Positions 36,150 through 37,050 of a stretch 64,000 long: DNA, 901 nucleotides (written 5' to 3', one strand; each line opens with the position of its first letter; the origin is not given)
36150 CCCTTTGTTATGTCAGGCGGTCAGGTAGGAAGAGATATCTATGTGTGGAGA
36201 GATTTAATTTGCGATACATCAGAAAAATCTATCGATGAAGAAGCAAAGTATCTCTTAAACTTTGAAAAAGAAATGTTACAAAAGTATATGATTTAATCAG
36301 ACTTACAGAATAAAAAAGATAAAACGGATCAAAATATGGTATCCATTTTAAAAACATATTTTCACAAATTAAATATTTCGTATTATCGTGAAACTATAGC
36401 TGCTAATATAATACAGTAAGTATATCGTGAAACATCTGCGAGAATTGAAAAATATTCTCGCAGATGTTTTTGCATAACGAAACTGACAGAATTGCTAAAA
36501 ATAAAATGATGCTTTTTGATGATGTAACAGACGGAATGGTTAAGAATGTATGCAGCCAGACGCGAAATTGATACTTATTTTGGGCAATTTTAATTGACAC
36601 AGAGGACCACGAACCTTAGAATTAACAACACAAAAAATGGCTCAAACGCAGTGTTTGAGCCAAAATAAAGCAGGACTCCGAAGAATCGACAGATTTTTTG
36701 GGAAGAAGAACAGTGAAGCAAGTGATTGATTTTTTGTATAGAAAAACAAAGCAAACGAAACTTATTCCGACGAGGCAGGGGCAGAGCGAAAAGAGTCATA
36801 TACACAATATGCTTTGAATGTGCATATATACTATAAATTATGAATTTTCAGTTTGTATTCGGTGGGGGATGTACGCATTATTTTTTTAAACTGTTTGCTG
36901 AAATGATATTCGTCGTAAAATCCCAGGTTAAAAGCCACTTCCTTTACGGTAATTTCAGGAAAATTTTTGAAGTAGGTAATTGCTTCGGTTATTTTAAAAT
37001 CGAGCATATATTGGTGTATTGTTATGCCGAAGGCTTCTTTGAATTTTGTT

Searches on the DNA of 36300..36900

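Call 73: search_rna_families(source=window, start=36300, end=36900, threshold=evalue, max_evalue=1)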
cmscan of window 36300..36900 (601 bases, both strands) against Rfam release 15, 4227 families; matches with E-value up to 1: 6.
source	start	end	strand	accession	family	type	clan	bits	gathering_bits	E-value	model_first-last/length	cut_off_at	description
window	36423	36550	+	RF01627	ceN36-1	Gene; snRNA; snoRNA; HACA-box;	-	24.8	48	0.035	1-130/130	no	Nematode snoRNA ceN36-1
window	36414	36470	+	RF02470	Ms_IGR-8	Gene; sRNA;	-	19.6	44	0.084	1-63/63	no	Mycobacterium sRNA Ms_IGR-8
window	36430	36469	+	RF04255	MIR8001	Gene; miRNA;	-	19.2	90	0.67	15-51/67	no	MIR8001 microRNA precursor family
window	36429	36472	+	RF03716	mir-7131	Gene; miRNA;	-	18.3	74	0.78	1-84/84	no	mir-7131 microRNA precursor family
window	36430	36469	-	RF02470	Ms_IGR-8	Gene; sRNA;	-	16.8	44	0.43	23-62/63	no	Mycobacterium sRNA Ms_IGR-8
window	36400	36476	+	RF01494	rliD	Gene; antisense;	-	15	50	0.089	1-327/327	no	Listeria sRNA rliD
